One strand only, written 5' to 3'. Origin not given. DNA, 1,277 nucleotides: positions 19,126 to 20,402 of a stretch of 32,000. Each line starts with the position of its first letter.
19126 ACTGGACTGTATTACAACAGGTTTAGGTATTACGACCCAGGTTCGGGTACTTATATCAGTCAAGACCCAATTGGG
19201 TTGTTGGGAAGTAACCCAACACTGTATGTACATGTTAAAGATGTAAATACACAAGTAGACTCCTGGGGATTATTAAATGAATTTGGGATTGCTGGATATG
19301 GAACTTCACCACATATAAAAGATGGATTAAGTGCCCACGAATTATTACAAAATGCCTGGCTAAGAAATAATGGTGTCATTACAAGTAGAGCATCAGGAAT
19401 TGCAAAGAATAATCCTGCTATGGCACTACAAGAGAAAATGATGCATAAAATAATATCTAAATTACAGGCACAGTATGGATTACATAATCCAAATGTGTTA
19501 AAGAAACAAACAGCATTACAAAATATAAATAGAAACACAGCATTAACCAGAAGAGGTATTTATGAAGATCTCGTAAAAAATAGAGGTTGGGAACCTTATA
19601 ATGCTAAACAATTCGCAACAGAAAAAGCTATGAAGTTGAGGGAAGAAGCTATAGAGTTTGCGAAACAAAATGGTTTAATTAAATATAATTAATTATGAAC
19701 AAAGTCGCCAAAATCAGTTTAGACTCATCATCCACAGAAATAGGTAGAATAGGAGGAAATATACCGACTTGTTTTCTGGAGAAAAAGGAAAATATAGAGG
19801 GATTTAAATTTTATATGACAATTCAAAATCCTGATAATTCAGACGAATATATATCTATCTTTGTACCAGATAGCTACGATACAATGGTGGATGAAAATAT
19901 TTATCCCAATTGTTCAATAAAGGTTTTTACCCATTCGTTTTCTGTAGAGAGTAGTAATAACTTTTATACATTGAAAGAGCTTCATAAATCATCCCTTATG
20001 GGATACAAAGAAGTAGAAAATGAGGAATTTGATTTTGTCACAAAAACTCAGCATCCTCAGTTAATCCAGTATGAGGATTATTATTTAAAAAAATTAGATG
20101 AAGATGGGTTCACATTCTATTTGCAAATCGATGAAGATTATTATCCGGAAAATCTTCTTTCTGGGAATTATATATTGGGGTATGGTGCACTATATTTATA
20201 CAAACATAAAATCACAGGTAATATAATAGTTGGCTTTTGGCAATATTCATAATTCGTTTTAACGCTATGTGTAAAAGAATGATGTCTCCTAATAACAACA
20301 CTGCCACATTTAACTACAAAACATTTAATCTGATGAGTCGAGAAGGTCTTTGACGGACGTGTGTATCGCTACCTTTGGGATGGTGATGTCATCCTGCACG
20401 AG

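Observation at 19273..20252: Cassette-1 toxin tip has no catalytic motif I can recognise, and is paired with a DUF1963-like immunity candidate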

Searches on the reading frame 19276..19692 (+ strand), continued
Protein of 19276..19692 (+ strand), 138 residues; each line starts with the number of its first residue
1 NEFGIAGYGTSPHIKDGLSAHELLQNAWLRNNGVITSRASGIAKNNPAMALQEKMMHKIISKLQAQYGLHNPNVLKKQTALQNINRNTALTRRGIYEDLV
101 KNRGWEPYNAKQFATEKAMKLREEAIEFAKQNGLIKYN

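Call 81: find_encoding_contigs(protein=P0131, flank=3000, max_places=2)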
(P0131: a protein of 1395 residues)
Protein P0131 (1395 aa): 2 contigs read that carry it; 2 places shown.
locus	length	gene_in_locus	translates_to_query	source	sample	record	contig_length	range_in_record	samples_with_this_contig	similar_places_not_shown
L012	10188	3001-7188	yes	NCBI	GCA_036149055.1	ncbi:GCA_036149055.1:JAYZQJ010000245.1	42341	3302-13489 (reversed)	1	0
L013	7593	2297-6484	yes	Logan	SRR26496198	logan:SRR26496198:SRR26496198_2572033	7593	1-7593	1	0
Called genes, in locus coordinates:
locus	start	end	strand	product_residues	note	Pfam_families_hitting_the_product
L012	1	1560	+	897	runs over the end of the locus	PF05954:Phage_GPD, PF04717:Phage_base_V, PF22178:Gp5_trimer_C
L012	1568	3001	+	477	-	-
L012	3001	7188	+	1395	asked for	PF20148:DUF6531, PF05593:RHS_repeat (faint), PF25023:TEN_YD-shell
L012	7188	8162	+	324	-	-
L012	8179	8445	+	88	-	PF12833:HTH_18, PF00165:HTH_AraC (weak)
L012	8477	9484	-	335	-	PF00248:Aldo_ket_red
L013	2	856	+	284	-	?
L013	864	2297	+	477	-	-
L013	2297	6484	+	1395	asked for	PF20148:DUF6531, PF05593:RHS_repeat (faint), PF25023:TEN_YD-shell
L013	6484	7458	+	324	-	-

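Call 84: fold_search(model_id=the predicted structure, library=viral)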
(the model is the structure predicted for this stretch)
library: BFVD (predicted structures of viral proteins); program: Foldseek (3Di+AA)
matches with E <= 10: 249; with E <= 0.001: 0
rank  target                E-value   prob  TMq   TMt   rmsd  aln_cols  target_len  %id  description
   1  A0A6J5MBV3            9.6e-01  0.11  0.20  0.12  11.2        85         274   16  Uncharacterized protein [uncultured Caudovirales phage]
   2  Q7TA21                1.1e+00  0.02  0.15  0.05  22.4       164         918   12  Putative RNA polymerase and coat protein (Fragment) [Capillovirus mali]
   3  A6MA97                1.4e+00  0.14  0.31  0.07  10.5       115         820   10  Gp033 [Lactococcus phage KSY1]
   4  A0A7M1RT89            1.4e+00  0.13  0.29  0.26   8.9       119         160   10  Uncharacterized protein [uncultured phage cr125_1]
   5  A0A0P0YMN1            1.5e+00  0.15  0.30  0.28   6.2        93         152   15  (no name in the UniProt tables at hand)
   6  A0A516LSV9            1.6e+00  0.10  0.23  0.30  11.3        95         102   15  (no name in the UniProt tables at hand)
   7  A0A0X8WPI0            1.7e+00  0.13  0.24  0.35   6.8        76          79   16  (no name in the UniProt tables at hand)
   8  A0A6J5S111            1.7e+00  0.10  0.22  0.25   6.5        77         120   13  Uncharacterized protein [uncultured Caudovirales phage]
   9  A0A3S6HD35            1.7e+00  0.10  0.28  0.25  12.0       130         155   15  (no name in the UniProt tables at hand)
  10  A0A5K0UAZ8            1.7e+00  0.06  0.18  0.06   9.8       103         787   14  Uncharacterized protein [Yasminevirus sp. GU-2018]
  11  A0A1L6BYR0            1.8e+00  0.30  0.32  0.26   9.3        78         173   10  Membrane protein [Mycobacterium phage MrMagoo]
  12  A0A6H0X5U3            1.8e+00  0.08  0.19  0.25   8.0        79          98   13  Uncharacterized protein [Bacillus phage Izhevsk]
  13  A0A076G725            1.9e+00  0.08  0.22  0.20   7.1        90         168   12  Uncharacterized protein [Bacillus phage Bobb]
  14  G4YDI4                2.0e+00  0.09  0.22  0.14   9.0        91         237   20  (no name in the UniProt tables at hand)
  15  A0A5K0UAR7            2.1e+00  0.47  0.35  0.18   4.5        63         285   13  Uncharacterized protein [Yasminevirus sp. GU-2018]
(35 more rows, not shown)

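Call 92: search_protein_families(library=pfam, proteins=[P0008], max_evalue=10)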
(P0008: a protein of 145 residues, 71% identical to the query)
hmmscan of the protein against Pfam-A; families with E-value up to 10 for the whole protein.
P0008 (145 aa): 1 family
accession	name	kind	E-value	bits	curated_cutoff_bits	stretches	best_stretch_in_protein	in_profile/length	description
PF05119.17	Terminase_4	-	0.16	12.9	24.7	1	36-76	43-83/98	Phage terminase, small subunit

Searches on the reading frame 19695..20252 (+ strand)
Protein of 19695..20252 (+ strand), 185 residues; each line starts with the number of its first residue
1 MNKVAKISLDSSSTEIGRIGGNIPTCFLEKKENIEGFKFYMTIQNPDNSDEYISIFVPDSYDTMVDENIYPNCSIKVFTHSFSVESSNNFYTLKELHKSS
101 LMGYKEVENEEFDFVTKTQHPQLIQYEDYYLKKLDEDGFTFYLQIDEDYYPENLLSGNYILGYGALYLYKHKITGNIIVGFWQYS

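Call 3: search_protein_families(library=pfam, proteins=[window:19695-20252:+], max_evalue=1)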
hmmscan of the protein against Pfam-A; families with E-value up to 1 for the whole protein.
window:19695-20252:+ (185 aa): 0 families

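Call 4: search_protein_families(library=ncbifam, proteins=[window:19695-20252:+], max_evalue=1)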
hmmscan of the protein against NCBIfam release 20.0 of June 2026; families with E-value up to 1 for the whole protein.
window:19695-20252:+ (185 aa): 0 families

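Call 10: find_homologous_proteins(query=window:19695-20252:+, max_evalue=0.01)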
Query window:19695-20252:+ (185 aa): 80 proteins with E <= 0.01 among 130 candidates.
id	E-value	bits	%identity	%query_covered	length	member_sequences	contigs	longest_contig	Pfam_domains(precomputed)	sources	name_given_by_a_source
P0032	4.1e-119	413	99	100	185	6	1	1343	-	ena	-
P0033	1.7e-114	398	96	100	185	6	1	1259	-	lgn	-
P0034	4.3e-107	374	90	100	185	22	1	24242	-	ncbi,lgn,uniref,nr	ncbi:Uncharacterised protein [Prevotella melaninogenica]|uniref:hypothetical protein n=1 Tax=Prevote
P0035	4.2e-102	358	86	100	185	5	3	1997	-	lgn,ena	-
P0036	1.3e-92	327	78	100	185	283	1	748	-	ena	-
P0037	1.8e-92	327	78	100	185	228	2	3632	-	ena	-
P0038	3.2e-88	313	77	100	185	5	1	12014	-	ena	-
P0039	8.2e-77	275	64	100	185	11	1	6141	-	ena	-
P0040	1.7e-76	274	63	100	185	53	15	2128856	-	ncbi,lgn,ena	ncbi:hypothetical protein [Prevotella aurantiaca]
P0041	1.5e-74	268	64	100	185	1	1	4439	-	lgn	-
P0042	1.2e-73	265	61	99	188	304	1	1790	-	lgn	-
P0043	2.4e-73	264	63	100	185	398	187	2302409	-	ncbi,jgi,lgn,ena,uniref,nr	ncbi:hypothetical protein [Prevotella pallens]|jgi:hypothetical protein|uniref:hypothetical protein 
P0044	1.0e-72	262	62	99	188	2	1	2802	-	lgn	-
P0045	5.3e-70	253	64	100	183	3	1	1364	-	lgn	-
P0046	7.7e-70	253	60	100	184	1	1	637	-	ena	-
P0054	4.5e-67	244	59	99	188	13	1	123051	-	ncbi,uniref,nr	ncbi:hypothetical protein [Enterobacter cloacae]|uniref:hypothetical protein n=1 Tax=Enterobacter cl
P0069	1.1e-62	229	56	92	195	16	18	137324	-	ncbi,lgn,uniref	ncbi:hypothetical protein [Fusobacterium necrophorum]|uniref:hypothetical protein n=1 Tax=Fusobacter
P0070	2.8e-62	228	55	99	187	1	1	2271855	-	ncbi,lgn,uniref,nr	ncbi:hypothetical protein [Xylocopilactobacillus apis]|uniref:DUF1963 domain-containing protein n=1 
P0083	1.8e-57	212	50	100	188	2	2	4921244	-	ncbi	ncbi:DUF1963 domain-containing protein [Kosakonia sp. BK9b]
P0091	2.9e-49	186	49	98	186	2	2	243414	-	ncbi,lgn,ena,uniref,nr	ncbi:hypothetical protein [Morganella psychrotolerans]|uniref:DUF1963 domain-containing protein n=1 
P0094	6.2e-47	178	47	99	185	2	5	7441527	-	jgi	jgi:hypothetical protein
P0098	1.3e-39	154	47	91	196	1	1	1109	-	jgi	jgi:hypothetical protein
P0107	5.8e-30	123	43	96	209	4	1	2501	-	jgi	jgi:hypothetical protein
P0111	1.2e-26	112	42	91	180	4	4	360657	-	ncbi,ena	-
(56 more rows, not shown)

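Call 32: search_protein_families(library=pfam, alignment_id=A4, max_evalue=10)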
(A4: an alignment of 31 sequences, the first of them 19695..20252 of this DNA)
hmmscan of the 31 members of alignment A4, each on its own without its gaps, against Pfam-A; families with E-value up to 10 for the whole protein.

A. member 1, window:19695-20252:+ (185 aa): 0 families

B. families by the number of members that match (of 31 scanned): 13 families
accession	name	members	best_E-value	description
PF09234.15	DUF1963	3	0.037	Domain of unknown function (DUF1963)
PF24053.1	DUF7356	2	0.02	Domain of unknown function (DUF7356)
PF10364.14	NKWYS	2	0.024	Putative capsular polysaccharide synthesis protein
PF08933.16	PrnB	2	0.032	Monodechloroaminopyrrolnitrin synthase PrnB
PF20911.3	GP7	1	0.0027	Major capsid protein GP7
PF03632.21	Glyco_hydro_65m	1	0.006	Glycosyl hydrolase family 65 central catalytic domain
PF22496.1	SOR_N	1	0.052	Class III superoxide reductase, N-terminal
PF14337.13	Abi_alpha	1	0.054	Abortive infection alpha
PF05548.17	Peptidase_M11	1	0.084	Gametolysin peptidase M11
PF21080.2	Methyltrans_Mon_1st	1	0.13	Virus-capping methyltransferase, connector domain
PF16300.11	WD40_4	1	0.17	Type of WD40 repeat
PF16371.11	MetallophosN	1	0.21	N terminal of Calcineurin-like phosphoesterase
PF24169.1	Fn3-I_PB4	1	0.36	Straight fiber protein PB4 first Fn3-like domain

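Call 33: search_solved_structures(query=A4, max_evalue=10, show_alignments=3)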
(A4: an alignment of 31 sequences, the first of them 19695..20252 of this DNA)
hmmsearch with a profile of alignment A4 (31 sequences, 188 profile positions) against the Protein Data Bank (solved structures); distinct sequences matched with E-value up to 10: 0.

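Call 59: predict_structure(alignment_id=A5)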
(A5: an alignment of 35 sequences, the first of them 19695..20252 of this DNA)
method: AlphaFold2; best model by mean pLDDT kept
length: 185 residues; sequences in the alignment: 35
mean_pLDDT: 94.7   pTM: 0.91
mean pLDDT of the five models: 94.7, 94.7, 94.5, 94.1, 92.8
residues with pLDDT >= 90: 167; 70-90: 15; 50-70: 3; < 50: 0
segments of 3 or more residues with pLDDT < 50: none
pLDDT, mean of each block of 10 residues (from residue 1): 92 85 96 95 97 98 95 97 97 96 95 97 89 95 97 93 96 97 91
secondary structure, 60 per line:
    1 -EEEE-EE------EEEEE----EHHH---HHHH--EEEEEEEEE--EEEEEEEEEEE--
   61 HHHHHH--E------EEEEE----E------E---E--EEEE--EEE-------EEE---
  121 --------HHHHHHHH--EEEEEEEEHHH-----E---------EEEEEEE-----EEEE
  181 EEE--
elements in order: E2-5 E15-19 H31-34 E37-45 E48-58 H61-66 E76-80 E99-102 E105-107 E115-117 H129-136 E139-146 E165-171 E177-183

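Call 65: fold_search(model_id=the predicted structure, library=pdb)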
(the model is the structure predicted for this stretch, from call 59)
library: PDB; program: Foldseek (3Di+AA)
matches with E <= 10: 423; with E <= 0.001: 0
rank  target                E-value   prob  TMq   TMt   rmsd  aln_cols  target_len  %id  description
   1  1pv5                  1.3e-03  1.00  0.55  0.41   6.9       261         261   12  Structure of Protein of Unknown Function YwqG from Bacillus subtilis (released 2004-01-20)
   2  3sao_B                3.5e-02  0.16  0.15  0.17  13.5       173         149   10  The Siderocalin Ex-FABP functions through dual ligand specificities (released 2011-12-28)
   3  4ors_B                1.9e-01  0.18  0.22  0.25  13.8       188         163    8  Three-dimensional structure of the C65A mutant of Human lipocalin-type Prostaglandin D Synthase apo-form (released 2014-08-06)
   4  3o2y_A                2.2e-01  0.16  0.22  0.25  13.6       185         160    9  Structure-function analysis of human L-Prostaglandin D Synthase bound with fatty acid (released 2010-09-22)
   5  1k90_B                3.3e-01  0.04  0.14  0.07  20.8       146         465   13  Crystal structure of the adenylyl cyclase domain of anthrax edema factor (EF) in complex with calmodulin and 3' deoxy- (released 2002-01-23)
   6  4ory_B                3.7e-01  0.06  0.14  0.16  15.4       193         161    8  Three-dimensional structure of the C65A-K59A double mutant of Human lipocalin-type Prostaglandin D Synthase holo, seco (released 2014-08-06)
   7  3cpf_A                4.2e-01  0.04  0.12  0.16  15.5       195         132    9  Crystal structure of human eukaryotic translation initiation factor EIF5A (released 2008-04-15)
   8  7hsv_B                4.2e-01  0.02  0.11  0.10  16.4       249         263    7  PanDDA analysis group deposition -- Crystal Structure of FatA in complex with Z2643472210 (released 2025-08-13)
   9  8cgx                  4.4e-01  0.05  0.13  0.16  16.0       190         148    8  structure of HEX-1 from N. crassa crystallized in cellulo, diffracted at 100K and resolved using XDS (released 2024-02-21)
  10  3sao_A                4.7e-01  0.05  0.14  0.16  13.3       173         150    9  The Siderocalin Ex-FABP functions through dual ligand specificities (released 2011-12-28)
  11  4ory_G                4.9e-01  0.08  0.19  0.21  14.3       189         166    9  Three-dimensional structure of the C65A-K59A double mutant of Human lipocalin-type Prostaglandin D Synthase holo, seco (released 2014-08-06)
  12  8cd5                  4.9e-01  0.04  0.13  0.16  16.0       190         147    8  structure of HEX-1 from N. crassa crystallized in cellulo, diffracted at 100K and resolved using CrystFEL (released 2024-02-21)
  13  4orr                  5.5e-01  0.09  0.20  0.22  14.2       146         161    9  Threedimensional structure of the C65A mutant of Human lipocalin-type Prostaglandin D Synthase olo-form (released 2014-08-06)
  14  8cd6                  5.5e-01  0.04  0.13  0.16  15.8       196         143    7  structure of HEX-1 (cyto V2) from N. crassa grown in living insect cells, diffracted at 100K and resolved using CrystFEL (released 2024-02-21)
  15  4orw_A                5.8e-01  0.06  0.15  0.17  15.2       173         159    8  Three-dimensional structure of the C65A-K59A double mutant of Human lipocalin-type Prostaglandin D Synthase apo-form (released 2014-08-06)
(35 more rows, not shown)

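Call 87: find_encoding_contigs(protein=P0054, flank=3500, max_places=1)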
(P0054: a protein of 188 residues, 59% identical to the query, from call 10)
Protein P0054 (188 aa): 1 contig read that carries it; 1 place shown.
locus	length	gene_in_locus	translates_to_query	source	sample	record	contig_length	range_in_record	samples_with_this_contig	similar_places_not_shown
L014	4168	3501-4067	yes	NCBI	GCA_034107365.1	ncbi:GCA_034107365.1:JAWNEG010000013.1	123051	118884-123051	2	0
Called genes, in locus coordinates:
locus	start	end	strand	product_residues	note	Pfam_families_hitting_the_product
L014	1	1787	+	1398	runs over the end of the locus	PF25799:prePAAR_I (weak), PF05488:PAAR_motif, PF20148:DUF6531, PF05593:RHS_repeat (weak), PF25023:TEN_YD-shell, PF03527:RHS, PF14414:WHH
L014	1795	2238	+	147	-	PF14567:SUKH_5 (faint), PF09346:SMI1_KNR4, PF14568:SUKH_6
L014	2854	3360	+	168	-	-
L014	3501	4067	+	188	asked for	-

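Call 88: find_encoding_contigs(protein=P0069, flank=3500, max_places=1)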
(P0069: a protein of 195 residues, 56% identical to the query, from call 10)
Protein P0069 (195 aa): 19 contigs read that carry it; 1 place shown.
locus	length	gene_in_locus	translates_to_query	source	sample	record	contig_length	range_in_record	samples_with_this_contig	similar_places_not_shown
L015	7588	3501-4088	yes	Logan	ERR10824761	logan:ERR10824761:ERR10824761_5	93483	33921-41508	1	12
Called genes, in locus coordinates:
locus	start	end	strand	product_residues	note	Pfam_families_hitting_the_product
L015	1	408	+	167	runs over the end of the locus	PF12958:DUF3847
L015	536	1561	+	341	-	PF17761:DUF1016_N, PF06250:YhcG_C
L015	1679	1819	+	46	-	PF09681:Phage_rep_org_N (weak)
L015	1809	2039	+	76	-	PF09681:Phage_rep_org_N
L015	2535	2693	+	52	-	-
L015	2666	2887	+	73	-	-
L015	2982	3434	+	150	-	-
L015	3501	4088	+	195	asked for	-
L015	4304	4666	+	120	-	-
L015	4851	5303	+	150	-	-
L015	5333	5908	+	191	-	-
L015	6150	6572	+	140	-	PF10604:Polyketide_cyc2 (weak)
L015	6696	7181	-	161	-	PF13673:Acetyltransf_10, PF00583:Acetyltransf_1, PF08445:FR47 (weak), PF13508:Acetyltransf_7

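Call 89: find_encoding_contigs(protein=P0070, flank=3500, max_places=1)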
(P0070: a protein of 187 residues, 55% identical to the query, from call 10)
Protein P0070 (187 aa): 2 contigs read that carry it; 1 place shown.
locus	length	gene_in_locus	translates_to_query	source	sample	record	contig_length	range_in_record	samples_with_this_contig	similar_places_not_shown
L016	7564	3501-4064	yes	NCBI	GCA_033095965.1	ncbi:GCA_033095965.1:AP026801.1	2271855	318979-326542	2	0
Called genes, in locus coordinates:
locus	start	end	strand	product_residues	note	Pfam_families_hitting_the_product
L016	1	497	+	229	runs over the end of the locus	-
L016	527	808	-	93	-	PF13683:rve_3 (weak), PF13333:rve_2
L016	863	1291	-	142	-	PF13518:HTH_28 (weak)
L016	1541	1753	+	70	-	-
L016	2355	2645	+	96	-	-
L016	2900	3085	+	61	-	-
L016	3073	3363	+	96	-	-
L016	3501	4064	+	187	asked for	-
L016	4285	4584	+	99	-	-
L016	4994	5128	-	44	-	-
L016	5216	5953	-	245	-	-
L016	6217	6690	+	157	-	PF14024:DUF4240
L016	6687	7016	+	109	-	-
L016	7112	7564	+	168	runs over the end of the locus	-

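Call 92: search_protein_families(library=pfam, proteins=[P0070, P0083, P0091, P0094, P0098, P0111, P0107], max_evalue=10)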
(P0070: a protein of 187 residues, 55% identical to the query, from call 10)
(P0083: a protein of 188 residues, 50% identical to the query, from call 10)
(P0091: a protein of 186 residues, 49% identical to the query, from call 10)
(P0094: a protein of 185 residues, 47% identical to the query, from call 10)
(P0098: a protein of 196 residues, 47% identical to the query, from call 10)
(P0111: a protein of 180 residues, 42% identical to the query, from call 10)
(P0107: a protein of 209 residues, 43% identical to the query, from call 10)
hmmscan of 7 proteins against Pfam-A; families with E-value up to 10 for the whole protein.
P0070 (187 aa): 1 family
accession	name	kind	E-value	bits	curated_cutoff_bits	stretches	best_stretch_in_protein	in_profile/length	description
PF16371.11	MetallophosN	-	0.21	12.3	35.6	1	49-76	34-61/77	N terminal of Calcineurin-like phosphoesterase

P0083 (188 aa): 0 families

P0091 (186 aa): 0 families

P0094 (185 aa): 1 family
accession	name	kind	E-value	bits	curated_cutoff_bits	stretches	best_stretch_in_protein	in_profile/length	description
PF14337.13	Abi_alpha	-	0.054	13.9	29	1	89-147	113-171/196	Abortive infection alpha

P0098 (196 aa): 2 families
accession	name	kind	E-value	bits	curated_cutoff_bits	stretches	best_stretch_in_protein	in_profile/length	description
PF09234.15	DUF1963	-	0.066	14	23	1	124-183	2-57/216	Domain of unknown function (DUF1963)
PF21080.2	Methyltrans_Mon_1st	-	0.13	12.4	27.1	1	27-85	77-131/199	Virus-capping methyltransferase, connector domain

P0111 (180 aa): 0 families

P0107 (209 aa): 2 families
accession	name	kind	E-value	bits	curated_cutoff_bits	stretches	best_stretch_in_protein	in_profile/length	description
PF09234.15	DUF1963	-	0.037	14.8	23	1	120-178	130-184/216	Domain of unknown function (DUF1963)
PF16300.11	WD40_4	-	0.17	12.2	27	1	68-89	4-25/44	Type of WD40 repeat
